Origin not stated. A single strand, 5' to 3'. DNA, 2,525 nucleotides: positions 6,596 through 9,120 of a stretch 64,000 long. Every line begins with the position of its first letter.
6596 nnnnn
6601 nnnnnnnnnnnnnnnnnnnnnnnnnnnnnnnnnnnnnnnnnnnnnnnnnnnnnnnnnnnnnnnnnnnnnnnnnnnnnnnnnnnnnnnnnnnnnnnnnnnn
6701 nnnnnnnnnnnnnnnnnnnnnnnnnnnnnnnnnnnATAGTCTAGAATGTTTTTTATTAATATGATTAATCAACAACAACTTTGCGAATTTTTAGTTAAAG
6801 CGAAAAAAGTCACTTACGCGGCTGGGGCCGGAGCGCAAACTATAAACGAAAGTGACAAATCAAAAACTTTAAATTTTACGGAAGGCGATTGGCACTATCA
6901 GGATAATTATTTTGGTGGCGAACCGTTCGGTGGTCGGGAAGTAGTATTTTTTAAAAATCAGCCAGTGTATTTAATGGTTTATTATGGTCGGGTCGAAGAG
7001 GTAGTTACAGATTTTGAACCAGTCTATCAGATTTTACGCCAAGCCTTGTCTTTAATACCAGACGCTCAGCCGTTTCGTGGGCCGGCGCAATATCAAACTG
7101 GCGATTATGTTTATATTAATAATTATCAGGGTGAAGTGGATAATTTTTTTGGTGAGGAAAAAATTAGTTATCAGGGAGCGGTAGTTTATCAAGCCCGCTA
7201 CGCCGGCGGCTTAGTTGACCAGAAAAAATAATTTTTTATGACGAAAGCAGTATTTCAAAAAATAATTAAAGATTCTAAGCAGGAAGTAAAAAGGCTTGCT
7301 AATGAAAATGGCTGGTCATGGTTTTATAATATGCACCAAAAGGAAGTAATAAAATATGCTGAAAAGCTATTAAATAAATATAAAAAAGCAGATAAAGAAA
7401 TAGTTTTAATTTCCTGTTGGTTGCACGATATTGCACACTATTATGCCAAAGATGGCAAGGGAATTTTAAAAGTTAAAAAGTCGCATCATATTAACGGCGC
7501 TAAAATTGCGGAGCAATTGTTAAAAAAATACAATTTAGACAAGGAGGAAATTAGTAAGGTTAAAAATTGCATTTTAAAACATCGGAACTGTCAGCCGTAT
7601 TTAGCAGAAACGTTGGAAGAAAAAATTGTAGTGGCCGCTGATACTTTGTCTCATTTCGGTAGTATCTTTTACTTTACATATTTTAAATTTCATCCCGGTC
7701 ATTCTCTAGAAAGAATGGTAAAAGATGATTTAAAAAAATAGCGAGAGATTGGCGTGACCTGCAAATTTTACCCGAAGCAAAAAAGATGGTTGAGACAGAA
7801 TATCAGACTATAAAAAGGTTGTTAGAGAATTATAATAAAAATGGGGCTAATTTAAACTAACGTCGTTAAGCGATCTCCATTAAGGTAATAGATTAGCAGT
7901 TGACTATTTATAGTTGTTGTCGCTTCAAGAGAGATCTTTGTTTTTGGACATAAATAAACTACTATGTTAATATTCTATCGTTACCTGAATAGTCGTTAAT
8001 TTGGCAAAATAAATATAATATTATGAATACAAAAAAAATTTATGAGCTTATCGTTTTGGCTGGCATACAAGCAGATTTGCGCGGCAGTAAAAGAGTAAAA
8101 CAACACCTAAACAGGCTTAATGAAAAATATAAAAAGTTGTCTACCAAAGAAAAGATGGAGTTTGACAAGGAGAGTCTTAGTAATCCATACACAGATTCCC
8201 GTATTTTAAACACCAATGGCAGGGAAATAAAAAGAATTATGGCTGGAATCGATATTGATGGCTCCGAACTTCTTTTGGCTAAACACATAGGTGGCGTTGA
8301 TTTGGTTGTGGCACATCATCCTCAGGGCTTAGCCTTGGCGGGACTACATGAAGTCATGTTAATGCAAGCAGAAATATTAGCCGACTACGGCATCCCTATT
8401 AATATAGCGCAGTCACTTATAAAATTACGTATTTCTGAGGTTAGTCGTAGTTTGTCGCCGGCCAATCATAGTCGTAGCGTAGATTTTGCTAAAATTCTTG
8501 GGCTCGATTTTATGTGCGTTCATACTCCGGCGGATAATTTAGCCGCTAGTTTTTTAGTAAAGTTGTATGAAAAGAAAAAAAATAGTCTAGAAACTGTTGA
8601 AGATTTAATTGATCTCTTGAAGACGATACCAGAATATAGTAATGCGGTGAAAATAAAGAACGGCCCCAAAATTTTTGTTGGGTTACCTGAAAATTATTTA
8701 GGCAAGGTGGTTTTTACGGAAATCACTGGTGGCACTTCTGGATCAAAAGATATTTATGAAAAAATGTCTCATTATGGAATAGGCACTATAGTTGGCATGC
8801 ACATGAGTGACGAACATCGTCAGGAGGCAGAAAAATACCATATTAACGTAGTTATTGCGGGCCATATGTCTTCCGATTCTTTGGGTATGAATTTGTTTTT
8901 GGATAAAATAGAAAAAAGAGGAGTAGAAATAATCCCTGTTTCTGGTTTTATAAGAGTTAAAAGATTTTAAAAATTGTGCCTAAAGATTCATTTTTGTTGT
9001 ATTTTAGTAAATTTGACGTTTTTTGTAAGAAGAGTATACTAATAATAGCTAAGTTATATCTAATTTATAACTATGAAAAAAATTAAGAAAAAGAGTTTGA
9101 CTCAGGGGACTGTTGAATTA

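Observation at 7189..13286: AT-rich island bounded by 52-bp repeats between duplicated HD-hydrolase genes; encodes a peptide + methyltransferase + two radical-SAM + methyltransferase cassette (candidate RiPP cluster)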

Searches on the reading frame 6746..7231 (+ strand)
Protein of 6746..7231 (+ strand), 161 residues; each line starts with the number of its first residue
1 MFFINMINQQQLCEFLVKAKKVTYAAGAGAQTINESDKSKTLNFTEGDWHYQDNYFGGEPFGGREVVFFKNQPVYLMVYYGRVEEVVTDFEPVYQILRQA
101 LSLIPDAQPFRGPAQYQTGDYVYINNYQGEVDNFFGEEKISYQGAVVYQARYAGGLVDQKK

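Call 4: search_protein_families(library=pfam, proteins=[window:6746-7231:+], max_evalue=0.01)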
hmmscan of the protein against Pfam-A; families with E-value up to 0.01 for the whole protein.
window:6746-7231:+ (161 aa): 1 family
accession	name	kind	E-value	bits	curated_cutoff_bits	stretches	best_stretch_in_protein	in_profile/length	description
PF18931.5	DUF5680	-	1.5e-30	106.1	25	1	53-157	1-104/104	Domain of unknown function (DUF5680)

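Call 5: search_protein_families(library=ncbifam, proteins=[window:6746-7231:+], max_evalue=0.01)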
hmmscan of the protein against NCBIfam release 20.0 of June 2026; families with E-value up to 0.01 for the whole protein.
window:6746-7231:+ (161 aa): 0 families

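Call 27: find_related_loci(query=window:6746-7231:+, collection=metagenome_contigs, flank=9000)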
Query window:6746-7231:+ (161 aa) in metagenome_contigs; peptide patterns used: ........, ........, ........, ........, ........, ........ (x = any residue, [..] = any of these).
111 stretches matched a pattern; 10 encode a relative of the query (tblastn E <= 1e-3); 10 distinct loci.
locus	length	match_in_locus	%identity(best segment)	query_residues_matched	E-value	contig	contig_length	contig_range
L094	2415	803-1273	59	5-161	5e-63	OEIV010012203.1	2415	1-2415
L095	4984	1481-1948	59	6-161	2e-61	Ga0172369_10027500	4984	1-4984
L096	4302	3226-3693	59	6-161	2e-61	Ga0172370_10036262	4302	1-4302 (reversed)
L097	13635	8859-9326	56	6-161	2e-59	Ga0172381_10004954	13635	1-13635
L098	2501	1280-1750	59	5-161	1e-59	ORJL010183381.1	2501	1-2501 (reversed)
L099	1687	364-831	57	6-161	2e-60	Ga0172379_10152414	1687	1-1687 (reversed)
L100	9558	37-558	50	2-161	5e-50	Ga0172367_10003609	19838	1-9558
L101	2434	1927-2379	47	7-158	1e-41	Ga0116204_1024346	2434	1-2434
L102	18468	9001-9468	56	6-161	1e-52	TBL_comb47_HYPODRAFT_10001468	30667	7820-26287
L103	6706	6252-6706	51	2-139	1e-33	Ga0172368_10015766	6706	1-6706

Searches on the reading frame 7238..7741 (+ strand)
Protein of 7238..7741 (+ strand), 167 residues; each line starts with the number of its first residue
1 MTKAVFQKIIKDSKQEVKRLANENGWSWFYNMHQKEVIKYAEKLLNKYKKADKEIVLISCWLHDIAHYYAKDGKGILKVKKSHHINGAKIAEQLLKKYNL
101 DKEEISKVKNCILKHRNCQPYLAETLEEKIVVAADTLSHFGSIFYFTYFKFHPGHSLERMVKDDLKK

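Call 4: search_protein_families(library=pfam, proteins=[window:7238-7741:+], max_evalue=0.01)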
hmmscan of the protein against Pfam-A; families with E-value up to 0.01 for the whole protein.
window:7238-7741:+ (167 aa): 2 families
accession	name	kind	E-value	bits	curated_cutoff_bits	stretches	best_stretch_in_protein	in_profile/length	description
PF01966.28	HD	-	6.6e-12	46.2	22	1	33-138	4-114/116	HD domain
PF13875.12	DUF4202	-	0.00078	19.7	35.1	1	67-128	67-128/183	Domain of unknown function (DUF4202)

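Call 5: search_protein_families(library=ncbifam, proteins=[window:7238-7741:+], max_evalue=0.01)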
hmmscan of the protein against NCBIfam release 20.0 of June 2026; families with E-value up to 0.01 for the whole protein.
window:7238-7741:+ (167 aa): 8 families
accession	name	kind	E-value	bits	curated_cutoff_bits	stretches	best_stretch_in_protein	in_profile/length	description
NF007515.0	PRK10119.1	equivalog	1.3e-07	31.3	286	1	32-145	28-137/231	phosphohydrolase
TIGR00277.1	HDIG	domain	1.6e-06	27.9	27.6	1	33-95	8-69/84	HDIG domain-containing metalloprotein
TIGR00295.1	TIGR00295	hypoth_equivalog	3.6e-05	23.6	172.35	1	35-138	23-124/164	TIGR00295 family protein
NF009343.0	PRK12703.1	equivalog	5.8e-05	22.1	434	1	6-138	165-293/339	tRNA (cytidine(56)-2'-O)-methyltransferase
TIGR01596.1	cas3_HD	equivalog_domain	0.00034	20.7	43.45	1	33-127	4-112/178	CRISPR-associated endonuclease Cas3''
NF003467.0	PRK05092.1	equivalog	0.00038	18.3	959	1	34-115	522-591/940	[protein-PII] uridylyltransferase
NF045665.1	NTPtran_DVU1551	equivalog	0.0011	18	315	1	13-138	200-311/359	DVU_1551 family NTP transferase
TIGR03401.1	cyanamide_fam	subfamily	0.0026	17.3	109.85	1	43-118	73-144/228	HD domain protein, cyanamide hydratase family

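Call 60: search_protein_families(library=padloc, proteins=[window:7238-7741:+], max_evalue=0.001)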
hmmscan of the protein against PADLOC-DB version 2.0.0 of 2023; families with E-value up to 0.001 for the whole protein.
window:7238-7741:+ (167 aa): 1 family
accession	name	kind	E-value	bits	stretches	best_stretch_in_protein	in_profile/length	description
PDLC00940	Cas3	-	9.1e-05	20.7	1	33-127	4-112/178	CRISPR-associated endonuclease Cas3-HD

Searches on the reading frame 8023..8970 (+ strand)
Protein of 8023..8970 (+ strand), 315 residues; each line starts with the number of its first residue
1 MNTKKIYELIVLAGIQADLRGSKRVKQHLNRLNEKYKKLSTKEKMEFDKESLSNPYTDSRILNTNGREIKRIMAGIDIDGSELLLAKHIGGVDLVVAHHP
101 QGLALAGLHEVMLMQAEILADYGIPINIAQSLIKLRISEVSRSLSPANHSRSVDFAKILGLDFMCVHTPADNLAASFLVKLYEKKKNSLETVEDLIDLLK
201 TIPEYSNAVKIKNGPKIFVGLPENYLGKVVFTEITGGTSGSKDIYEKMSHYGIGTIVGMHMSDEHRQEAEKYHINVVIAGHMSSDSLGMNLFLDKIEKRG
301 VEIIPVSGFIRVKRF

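Call 4: search_protein_families(library=pfam, proteins=[window:8023-8970:+], max_evalue=0.01)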
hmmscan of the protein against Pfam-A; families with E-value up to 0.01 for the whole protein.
window:8023-8970:+ (315 aa): 1 family
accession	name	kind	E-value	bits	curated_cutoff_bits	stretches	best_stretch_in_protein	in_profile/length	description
PF01784.24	DUF34_NIF3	-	4.3e-05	23.7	23.4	1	64-302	31-246/256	Duf34/NIF3 (NGG1p interacting factor 3)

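Call 5: search_protein_families(library=ncbifam, proteins=[window:8023-8970:+], max_evalue=0.01)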
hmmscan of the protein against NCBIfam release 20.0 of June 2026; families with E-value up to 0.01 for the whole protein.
window:8023-8970:+ (315 aa): 1 family
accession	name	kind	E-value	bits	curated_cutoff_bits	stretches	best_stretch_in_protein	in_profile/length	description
TIGR00486.1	YbgI_SA1388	equivalog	0.0001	22.1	130.55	0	55-100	30-66/250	Nif3-like dinuclear metal center hexameric protein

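Call 60: search_protein_families(library=padloc, proteins=[window:8023-8970:+], max_evalue=0.001)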
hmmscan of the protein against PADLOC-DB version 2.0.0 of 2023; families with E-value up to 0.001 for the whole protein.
window:8023-8970:+ (315 aa): 0 families
